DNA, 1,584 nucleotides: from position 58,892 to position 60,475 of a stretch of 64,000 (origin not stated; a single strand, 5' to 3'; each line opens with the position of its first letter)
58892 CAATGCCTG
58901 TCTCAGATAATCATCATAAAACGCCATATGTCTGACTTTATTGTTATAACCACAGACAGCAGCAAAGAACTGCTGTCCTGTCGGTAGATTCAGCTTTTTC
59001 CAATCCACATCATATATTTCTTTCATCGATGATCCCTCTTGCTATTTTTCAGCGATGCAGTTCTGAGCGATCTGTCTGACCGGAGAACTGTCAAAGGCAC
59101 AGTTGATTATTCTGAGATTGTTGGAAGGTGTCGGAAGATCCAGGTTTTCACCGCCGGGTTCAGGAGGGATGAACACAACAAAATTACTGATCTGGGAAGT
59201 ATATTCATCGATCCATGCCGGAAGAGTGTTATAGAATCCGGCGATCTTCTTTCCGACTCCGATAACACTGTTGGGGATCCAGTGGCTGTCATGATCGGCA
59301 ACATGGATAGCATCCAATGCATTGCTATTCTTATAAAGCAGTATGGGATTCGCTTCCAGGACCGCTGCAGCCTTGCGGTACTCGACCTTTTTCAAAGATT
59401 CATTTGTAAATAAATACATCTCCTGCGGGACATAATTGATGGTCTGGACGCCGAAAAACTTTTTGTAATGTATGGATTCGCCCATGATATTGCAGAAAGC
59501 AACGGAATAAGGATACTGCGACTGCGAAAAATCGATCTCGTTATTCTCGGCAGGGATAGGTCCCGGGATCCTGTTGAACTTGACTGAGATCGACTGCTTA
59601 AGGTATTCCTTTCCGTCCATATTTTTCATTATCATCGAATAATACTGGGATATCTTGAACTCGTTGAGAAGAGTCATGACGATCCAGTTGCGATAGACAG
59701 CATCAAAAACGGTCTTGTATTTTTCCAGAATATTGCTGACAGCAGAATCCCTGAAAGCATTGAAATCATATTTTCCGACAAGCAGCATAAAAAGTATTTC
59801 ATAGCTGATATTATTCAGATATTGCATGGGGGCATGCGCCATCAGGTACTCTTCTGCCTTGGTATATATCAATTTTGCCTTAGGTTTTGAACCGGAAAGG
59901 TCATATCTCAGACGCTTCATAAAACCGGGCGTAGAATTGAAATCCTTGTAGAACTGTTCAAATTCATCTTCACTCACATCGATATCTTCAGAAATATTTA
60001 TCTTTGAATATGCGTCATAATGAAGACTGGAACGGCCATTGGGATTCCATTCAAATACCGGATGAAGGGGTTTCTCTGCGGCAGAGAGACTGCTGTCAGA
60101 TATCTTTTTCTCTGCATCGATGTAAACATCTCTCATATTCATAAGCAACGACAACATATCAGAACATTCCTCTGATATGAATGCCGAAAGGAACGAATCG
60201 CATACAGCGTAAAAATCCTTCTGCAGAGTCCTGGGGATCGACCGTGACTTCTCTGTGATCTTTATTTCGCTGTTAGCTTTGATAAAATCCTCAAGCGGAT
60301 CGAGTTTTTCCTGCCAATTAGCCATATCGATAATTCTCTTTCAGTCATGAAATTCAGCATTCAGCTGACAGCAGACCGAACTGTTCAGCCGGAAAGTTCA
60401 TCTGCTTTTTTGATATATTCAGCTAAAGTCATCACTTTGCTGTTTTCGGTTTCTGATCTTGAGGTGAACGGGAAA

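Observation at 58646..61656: Minus-strand three-gene unit (fused regulator, 427-aa orphan, 126-aa Cys/His protein) converging on molybdoenzyme operon 2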

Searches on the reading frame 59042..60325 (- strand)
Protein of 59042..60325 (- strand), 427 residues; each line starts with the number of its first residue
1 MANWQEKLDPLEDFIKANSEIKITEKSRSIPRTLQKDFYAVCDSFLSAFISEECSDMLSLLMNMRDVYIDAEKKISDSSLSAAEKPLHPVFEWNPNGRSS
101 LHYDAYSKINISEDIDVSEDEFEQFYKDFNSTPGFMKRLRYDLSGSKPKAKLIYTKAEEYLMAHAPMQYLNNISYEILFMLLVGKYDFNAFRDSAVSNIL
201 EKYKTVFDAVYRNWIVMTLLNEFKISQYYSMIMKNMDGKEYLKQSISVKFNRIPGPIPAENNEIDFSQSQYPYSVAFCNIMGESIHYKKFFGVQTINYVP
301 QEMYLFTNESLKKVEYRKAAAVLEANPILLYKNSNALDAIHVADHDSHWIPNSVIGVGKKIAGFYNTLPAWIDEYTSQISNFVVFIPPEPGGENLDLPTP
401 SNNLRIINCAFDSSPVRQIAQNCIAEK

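Call 3: search_protein_families(library=pfam, proteins=[window:59042-60325:-], max_evalue=0.1)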
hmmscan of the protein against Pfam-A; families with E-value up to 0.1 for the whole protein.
window:59042-60325:- (427 aa): 0 families

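Call 4: search_protein_families(library=ncbifam, proteins=[window:59042-60325:-], max_evalue=0.1)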
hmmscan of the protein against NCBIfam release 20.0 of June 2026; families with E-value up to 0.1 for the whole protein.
window:59042-60325:- (427 aa): 0 families

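Call 7: find_homologous_proteins(query=window:59042-60325:-)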
Query window:59042-60325:- (427 aa): 1 proteins with E <= 0.001 among 3328 candidates.
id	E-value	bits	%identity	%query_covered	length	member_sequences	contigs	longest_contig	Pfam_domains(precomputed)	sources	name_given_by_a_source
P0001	1.2e-286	968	100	100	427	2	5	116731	-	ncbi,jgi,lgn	jgi:hypothetical protein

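Call 12: find_encoding_contigs(protein=P0001, flank=10000, max_places=6)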
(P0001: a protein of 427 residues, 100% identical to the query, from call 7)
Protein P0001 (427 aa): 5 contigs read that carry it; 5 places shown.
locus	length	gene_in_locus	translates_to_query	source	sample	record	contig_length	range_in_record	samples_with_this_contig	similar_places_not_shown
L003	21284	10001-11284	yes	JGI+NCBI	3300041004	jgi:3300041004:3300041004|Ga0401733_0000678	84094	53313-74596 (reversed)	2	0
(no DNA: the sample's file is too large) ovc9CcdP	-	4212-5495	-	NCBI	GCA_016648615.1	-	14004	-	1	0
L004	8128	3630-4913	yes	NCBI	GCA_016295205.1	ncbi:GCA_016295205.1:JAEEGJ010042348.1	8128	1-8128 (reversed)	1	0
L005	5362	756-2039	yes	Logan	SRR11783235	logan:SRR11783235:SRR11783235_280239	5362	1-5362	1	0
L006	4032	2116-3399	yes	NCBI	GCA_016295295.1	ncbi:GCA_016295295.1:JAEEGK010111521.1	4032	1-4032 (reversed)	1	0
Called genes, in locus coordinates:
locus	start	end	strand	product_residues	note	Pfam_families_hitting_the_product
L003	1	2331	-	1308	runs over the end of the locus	PF04997:RNA_pol_Rpb1_1, PF00623:RNA_pol_Rpb1_2, PF04983:RNA_pol_Rpb1_3, PF05000:RNA_pol_Rpb1_4, PF04998:RNA_pol_Rpb1_5, PF21668:RPOC_hybrid (faint)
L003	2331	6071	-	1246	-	PF04563:RNA_pol_Rpb2_1, PF04561:RNA_pol_Rpb2_2, PF04565:RNA_pol_Rpb2_3, PF10385:RNA_pol_Rpb2_45, PF00562:RNA_pol_Rpb2_6, PF04560:RNA_pol_Rpb2_7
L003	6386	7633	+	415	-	PF07690:MFS_1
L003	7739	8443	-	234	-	-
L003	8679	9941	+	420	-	PF00440:TetR_N (faint)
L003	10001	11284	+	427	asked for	-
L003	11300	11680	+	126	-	-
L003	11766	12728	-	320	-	PF00941:FAD_binding_5, PF03450:CO_deh_flav_C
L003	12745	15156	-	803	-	PF01315:Ald_Xan_dh_C, PF02738:MoCoBD_1, PF20256:MoCoBD_2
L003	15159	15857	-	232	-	PF13085:Fer2_3 (weak), PF00111:Fer2 (weak), PF01799:Fer2_2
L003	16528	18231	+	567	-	PF01609:DDE_Tnp_1 (weak)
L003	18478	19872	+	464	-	-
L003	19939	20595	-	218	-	-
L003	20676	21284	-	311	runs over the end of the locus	PF00941:FAD_binding_5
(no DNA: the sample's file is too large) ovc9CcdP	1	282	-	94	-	?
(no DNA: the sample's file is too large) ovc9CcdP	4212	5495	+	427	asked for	-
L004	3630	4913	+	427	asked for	-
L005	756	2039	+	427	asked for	-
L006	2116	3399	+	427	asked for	-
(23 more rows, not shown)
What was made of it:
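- On Xanthine dehydrogenase / aldehyde oxidoreductase family (neighbouring enzyme): Pfam families on all three subunits (call 12).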

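Call 18: search_protein_representatives(protein=window:59042-60325:-)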
Query: 427 residues. Proteins with E-value up to 0.001 (for the whole library): 97; up to 1e-10: 13; up to 1e-30: 2. The best 97 are listed.
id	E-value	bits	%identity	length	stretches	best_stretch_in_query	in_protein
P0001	3.9e-287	968.4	100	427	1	1-427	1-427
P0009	1.1e-72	262.1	35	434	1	4-422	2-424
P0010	1.2e-25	107.2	26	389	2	141-421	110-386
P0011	1.8e-20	90.1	26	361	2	152-359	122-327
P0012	5.4e-18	82.0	22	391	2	142-422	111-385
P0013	2.3e-16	76.6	25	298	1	157-417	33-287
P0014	5.8e-15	72.0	28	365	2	165-352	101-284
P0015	6.1e-15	71.9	25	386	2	157-356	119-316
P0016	8.5e-14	68.1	25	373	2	136-421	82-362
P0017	5.6e-13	65.4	23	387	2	154-414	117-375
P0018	4.6e-12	62.4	21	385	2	160-420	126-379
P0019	4.8e-11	59.1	28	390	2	160-353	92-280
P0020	4.8e-11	59.1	25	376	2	157-360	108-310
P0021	2.0e-10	57.0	24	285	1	144-419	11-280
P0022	5.0e-10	55.7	23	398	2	158-413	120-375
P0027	3.1e-08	49.8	28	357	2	3-88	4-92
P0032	7.1e-08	48.6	31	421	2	3-81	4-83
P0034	1.4e-07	47.6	26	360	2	153-348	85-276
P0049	2.8e-06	43.4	22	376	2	2-75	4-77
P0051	3.9e-06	42.9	23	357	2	174-356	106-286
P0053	5.2e-06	42.5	24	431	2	164-273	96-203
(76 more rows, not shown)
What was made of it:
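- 59042..60325 (-): 427-aa soluble protein belonging to an unnamed family that is linked to XDH-type molybdoenzyme operons. 97 relatives in the exhaustive HMMER search (call 18).
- Tried and rejected: This was misleading for the 427-aa protein, because exhaustive HMMER found the family (call 18).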

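Call 22: search_protein_families(library=pfam, alignment_id=A2, max_evalue=0.01)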
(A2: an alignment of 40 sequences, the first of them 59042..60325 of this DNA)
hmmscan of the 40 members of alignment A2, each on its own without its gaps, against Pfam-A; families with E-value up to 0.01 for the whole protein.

A. member 1, window:59042-60325:- (427 aa): 0 families

B. families by the number of members that match (of 40 scanned): 2 families
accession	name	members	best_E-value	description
PF04566.18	RNA_pol_Rpb2_4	1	8.9e-05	RNA polymerase Rpb2, domain 4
PF11513.13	TA0956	1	0.00084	Thermoplasma acidophilum protein TA0956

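Call 25: find_encoding_contigs(protein=P0009, flank=8000)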
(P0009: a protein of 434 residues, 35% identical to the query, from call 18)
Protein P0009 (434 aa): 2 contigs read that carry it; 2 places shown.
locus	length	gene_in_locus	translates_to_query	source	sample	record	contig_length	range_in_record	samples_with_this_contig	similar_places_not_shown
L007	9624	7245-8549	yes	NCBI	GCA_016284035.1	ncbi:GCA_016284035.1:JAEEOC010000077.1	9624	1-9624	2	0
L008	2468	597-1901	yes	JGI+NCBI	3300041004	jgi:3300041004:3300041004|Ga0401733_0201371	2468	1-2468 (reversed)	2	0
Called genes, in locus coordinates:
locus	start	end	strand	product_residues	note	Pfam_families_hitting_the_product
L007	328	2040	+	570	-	PF00989:PAS (faint), PF08448:PAS_4 (faint), PF13426:PAS_9 (faint), PF00512:HisKA, PF02518:HATPase_c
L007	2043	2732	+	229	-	PF00072:Response_reg, PF00486:Trans_reg_C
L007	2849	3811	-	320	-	PF00941:FAD_binding_5, PF03450:CO_deh_flav_C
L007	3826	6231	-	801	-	PF01315:Ald_Xan_dh_C, PF02738:MoCoBD_1, PF20256:MoCoBD_2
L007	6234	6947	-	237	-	PF13085:Fer2_3, PF00111:Fer2 (weak), PF01799:Fer2_2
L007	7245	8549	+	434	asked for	-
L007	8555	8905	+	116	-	-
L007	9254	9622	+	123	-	?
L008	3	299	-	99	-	?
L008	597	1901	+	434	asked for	-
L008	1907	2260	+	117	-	-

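Call 28: find_encoding_contigs(protein=P0010, flank=6000, max_places=3)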
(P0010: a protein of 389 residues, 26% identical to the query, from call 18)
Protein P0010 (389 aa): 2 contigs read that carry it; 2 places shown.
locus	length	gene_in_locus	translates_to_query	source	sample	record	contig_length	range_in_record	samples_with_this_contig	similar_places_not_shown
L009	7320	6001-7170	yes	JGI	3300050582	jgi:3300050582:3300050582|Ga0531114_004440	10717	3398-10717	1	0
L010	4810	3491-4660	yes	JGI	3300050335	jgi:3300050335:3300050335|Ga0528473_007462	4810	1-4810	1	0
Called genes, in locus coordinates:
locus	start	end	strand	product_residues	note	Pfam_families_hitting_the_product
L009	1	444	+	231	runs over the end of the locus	PF00072:Response_reg, PF00486:Trans_reg_C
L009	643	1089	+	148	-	-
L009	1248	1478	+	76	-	-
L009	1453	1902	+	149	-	PF01799:Fer2_2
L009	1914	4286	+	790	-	PF01315:Ald_Xan_dh_C, PF02738:MoCoBD_1, PF20256:MoCoBD_2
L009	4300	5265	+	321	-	PF00941:FAD_binding_5, PF03450:CO_deh_flav_C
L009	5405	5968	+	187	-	-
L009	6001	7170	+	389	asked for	-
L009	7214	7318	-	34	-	?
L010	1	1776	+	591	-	?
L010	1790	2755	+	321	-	PF00941:FAD_binding_5, PF03450:CO_deh_flav_C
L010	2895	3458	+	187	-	-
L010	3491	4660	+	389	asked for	-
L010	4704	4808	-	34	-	?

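Call 29: find_encoding_contigs(protein=P0012, flank=6000, max_places=3)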
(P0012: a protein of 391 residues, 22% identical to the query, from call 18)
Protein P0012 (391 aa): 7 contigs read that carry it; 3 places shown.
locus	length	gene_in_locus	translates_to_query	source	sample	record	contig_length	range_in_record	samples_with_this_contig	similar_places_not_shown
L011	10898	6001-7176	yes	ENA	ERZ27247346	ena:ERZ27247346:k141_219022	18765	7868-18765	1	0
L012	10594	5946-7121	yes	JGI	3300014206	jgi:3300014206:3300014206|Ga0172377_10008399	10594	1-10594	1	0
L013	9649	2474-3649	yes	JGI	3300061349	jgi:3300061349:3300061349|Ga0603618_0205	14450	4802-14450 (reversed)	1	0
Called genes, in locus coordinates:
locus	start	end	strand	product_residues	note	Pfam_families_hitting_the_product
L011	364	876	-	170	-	PF00892:EamA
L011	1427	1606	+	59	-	-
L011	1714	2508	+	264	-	PF01799:Fer2_2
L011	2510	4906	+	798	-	PF01315:Ald_Xan_dh_C, PF02738:MoCoBD_1, PF20256:MoCoBD_2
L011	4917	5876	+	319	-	PF00941:FAD_binding_5, PF03450:CO_deh_flav_C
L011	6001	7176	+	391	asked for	-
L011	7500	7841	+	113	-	PF03551:PadR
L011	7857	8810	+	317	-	-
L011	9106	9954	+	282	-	PF02645:DegV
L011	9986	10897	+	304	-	?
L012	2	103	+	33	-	?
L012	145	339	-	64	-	-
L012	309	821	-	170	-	PF00892:EamA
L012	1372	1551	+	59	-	-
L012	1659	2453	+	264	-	PF01799:Fer2_2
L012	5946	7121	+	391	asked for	-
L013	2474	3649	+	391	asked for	-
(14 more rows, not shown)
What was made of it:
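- Family members lie directly after the FAD subunit on the same strand in L009/10 and L011-13 (calls 28, 29).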

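Call 34: predict_structure(alignment_id=A2)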
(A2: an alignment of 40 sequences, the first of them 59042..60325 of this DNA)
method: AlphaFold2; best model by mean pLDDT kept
length: 427 residues; sequences in the alignment: 40
mean_pLDDT: 82.1   pTM: 0.82
mean pLDDT of the five models: 82.1, 81.1, 80.6, 79.7, 79.6
residues with pLDDT >= 90: 234; 70-90: 94; 50-70: 58; < 50: 41
segments of 3 or more residues with pLDDT < 50: 89-119, 126-132
pLDDT, mean of each block of 10 residues (from residue 1): 90 97 95 95 97 96 96 81 54 35 34 40 47 51 65 89 95 96 97 97 92 96 94 77 83 90 81 87 96 92 91 91 90 95 95 87 64 69 82 71 82 94 84
secondary structure, 60 per line:
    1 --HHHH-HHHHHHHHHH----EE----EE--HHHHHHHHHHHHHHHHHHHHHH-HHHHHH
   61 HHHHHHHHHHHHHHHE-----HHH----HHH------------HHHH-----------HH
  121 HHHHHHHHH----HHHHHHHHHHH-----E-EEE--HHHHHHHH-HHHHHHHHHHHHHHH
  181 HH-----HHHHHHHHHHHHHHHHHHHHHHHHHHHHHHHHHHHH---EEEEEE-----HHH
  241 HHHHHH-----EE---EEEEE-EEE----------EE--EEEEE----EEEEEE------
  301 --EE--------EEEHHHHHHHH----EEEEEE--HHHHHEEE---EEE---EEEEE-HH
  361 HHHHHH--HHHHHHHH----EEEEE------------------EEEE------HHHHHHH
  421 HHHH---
elements in order: H3-6 H8-17 H32-53 H55-75 H104-107 H119-129 H134-144 E152-154 H157-164 H166-182 H188-223 E227-232 H238-246 E257-261 E263-265 E280-284 E289-294 E313-315 H316-323 E328-333 H336-340 E341-343 E347-349 E353-357 H359-366 H369-376 E381-385 E404-407 H414-424
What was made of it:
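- On TorD/DmsD/NarJ REMP family: The model shows a mixed helical plus alpha/beta architecture of 427 aa (call 34).
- On PD-(D/E)XK nuclease superfamily: The secondary-structure order of residues 316-385 is compatible (call 34).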

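Call 38: fold_search(model_id=the predicted structure, library=pdb)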
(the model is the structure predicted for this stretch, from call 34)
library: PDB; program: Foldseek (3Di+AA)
matches with E <= 10: 74; with E <= 0.001: 0
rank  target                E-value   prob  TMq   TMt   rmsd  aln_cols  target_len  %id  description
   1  3ooj_C                3.3e-01  0.54  0.12  0.09   4.9        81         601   20  C1A mutant of E. coli GlmS in complex with glucose-6P and glutamate (released 2011-10-19)
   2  3ooj_E                4.6e-01  0.44  0.12  0.09   4.9        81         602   20  C1A mutant of E. coli GlmS in complex with glucose-6P and glutamate (released 2011-10-19)
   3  3ooj_A                4.9e-01  0.41  0.12  0.09   4.9        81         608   20  C1A mutant of E. coli GlmS in complex with glucose-6P and glutamate (released 2011-10-19)
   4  2j6h_A                5.2e-01  0.21  0.11  0.08   6.1        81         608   20  E. coli glucosamine-6-P synthase in complex with glucose-6P and 5-oxo- L-norleucine (released 2006-10-02)
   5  6k2l_A                1.2e+00  0.03  0.10  0.15  14.6       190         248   11  Crystal structure of the Siderophore-interacting protein SipS from Aeromonas hydrophila (released 2019-06-12)
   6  6tdu_D                1.5e+00  0.04  0.10  0.18  18.1       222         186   12  Cryo-EM structure of Euglena gracilis mitochondrial ATP synthase, full dimer, rotational states 1 (released 2019-11-27)
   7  7dnr_B                2.1e+00  0.11  0.11  0.13   6.0        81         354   20  Crystal Structure of Zn-bound SIS Domain of Glucosamine-6-P Synthase from E. coli (released 2021-12-15)
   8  6hlr_E                2.2e+00  0.05  0.09  0.15   8.0        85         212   13  Yeast RNA polymerase I elongation complex bound to nucleotide analog GMPCPP (core focused) (released 2019-04-03)
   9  5iig                  2.4e+00  0.02  0.11  0.10  20.1       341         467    8  Structure of the SPX-TTM domain fragment of the yeast inorganic polyphophate polymerase Vtc4 (form A). (released 2016-04-27)
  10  4zsf_A                2.6e+00  0.05  0.11  0.16   9.8       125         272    8  Crystal structure of pre-specific restriction endonuclease BsaWI-DNA complex (released 2015-10-07)
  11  8jsv_A                2.7e+00  0.11  0.11  0.21   4.7        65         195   12  Dihydrofolate reductase-like enzyme from Leptospira interrogans (selenomethionine derivative) (released 2024-06-26)
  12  4tx5_B                2.7e+00  0.06  0.12  0.25  16.1       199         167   10  Crystal structure of Smac-DIABLO (in space group P65) (released 2015-07-15)
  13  9xvc_E                2.9e+00  0.06  0.10  0.15   6.5        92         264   13  Cryo-EM Helical Structure of the dITP-KomBC(H146N) Complex with NAD Fragments (released 2026-01-21)
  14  4tx5_A                3.2e+00  0.06  0.12  0.25  15.8       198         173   10  Crystal structure of Smac-DIABLO (in space group P65) (released 2015-07-15)
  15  6sxa_G                3.4e+00  0.07  0.12  0.22   6.6        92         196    6  XPF-ERCC1 Cryo-EM Structure, Apo-form (released 2020-03-11)
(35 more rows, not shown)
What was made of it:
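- On PD-(D/E)XK nuclease superfamily: Foldseek hits to XPF, Hef and BsaWI have E-values of 2.6-7 (call 38).
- About 10 of the top 50 Foldseek hits are XPF/ERCC1/Hef or BsaWI nuclease domains, but with E-values of 2.6-7 (call 38).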

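Call 39: search_solved_structures(query=A2, max_evalue=1)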
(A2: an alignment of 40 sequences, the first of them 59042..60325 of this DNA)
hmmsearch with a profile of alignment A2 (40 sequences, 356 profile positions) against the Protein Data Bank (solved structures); distinct sequences matched with E-value up to 1: 3.
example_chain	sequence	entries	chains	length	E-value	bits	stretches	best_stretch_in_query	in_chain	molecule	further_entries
4fd5_A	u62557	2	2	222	0.00086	21.6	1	113-170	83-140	arylalkylamine N-Acetyltransferase 2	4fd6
6wrv_D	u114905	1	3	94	0.077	15.2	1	230-288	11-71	Computationally designed protein 3DS18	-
5myj_BW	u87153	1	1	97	0.42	12.8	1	212-241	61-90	50S ribosomal protein L23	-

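Call 43: find_related_loci(query=A3, collection=genome_contigs, flank=8000)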
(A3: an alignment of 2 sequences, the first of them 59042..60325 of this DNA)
Query A3 (427 aa) in genome_contigs; peptide patterns used: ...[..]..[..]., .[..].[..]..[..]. (x = any residue, [..] = any of these).
59 stretches matched a pattern; 1 encode a relative of the query (tblastn E <= 1e-3); 1 distinct loci.
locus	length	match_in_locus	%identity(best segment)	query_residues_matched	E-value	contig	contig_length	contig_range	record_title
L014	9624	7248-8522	35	4-424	5e-79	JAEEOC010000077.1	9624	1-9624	MAG: Dehalococcoidales bacterium isolate Tb.RUG.278 NODE_2962268_length_9624_cov_1.195009, whole genome shotgun sequence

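Call 45: find_encoding_contigs(protein=P0011, flank=6000, max_places=2)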
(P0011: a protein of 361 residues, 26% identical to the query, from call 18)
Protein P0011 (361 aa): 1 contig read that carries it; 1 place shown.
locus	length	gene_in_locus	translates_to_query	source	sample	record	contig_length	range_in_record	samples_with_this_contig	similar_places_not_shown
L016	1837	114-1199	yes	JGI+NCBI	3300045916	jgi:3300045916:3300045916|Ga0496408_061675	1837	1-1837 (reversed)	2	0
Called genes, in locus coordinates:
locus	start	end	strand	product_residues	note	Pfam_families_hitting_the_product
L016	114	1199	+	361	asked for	-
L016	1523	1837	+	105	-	?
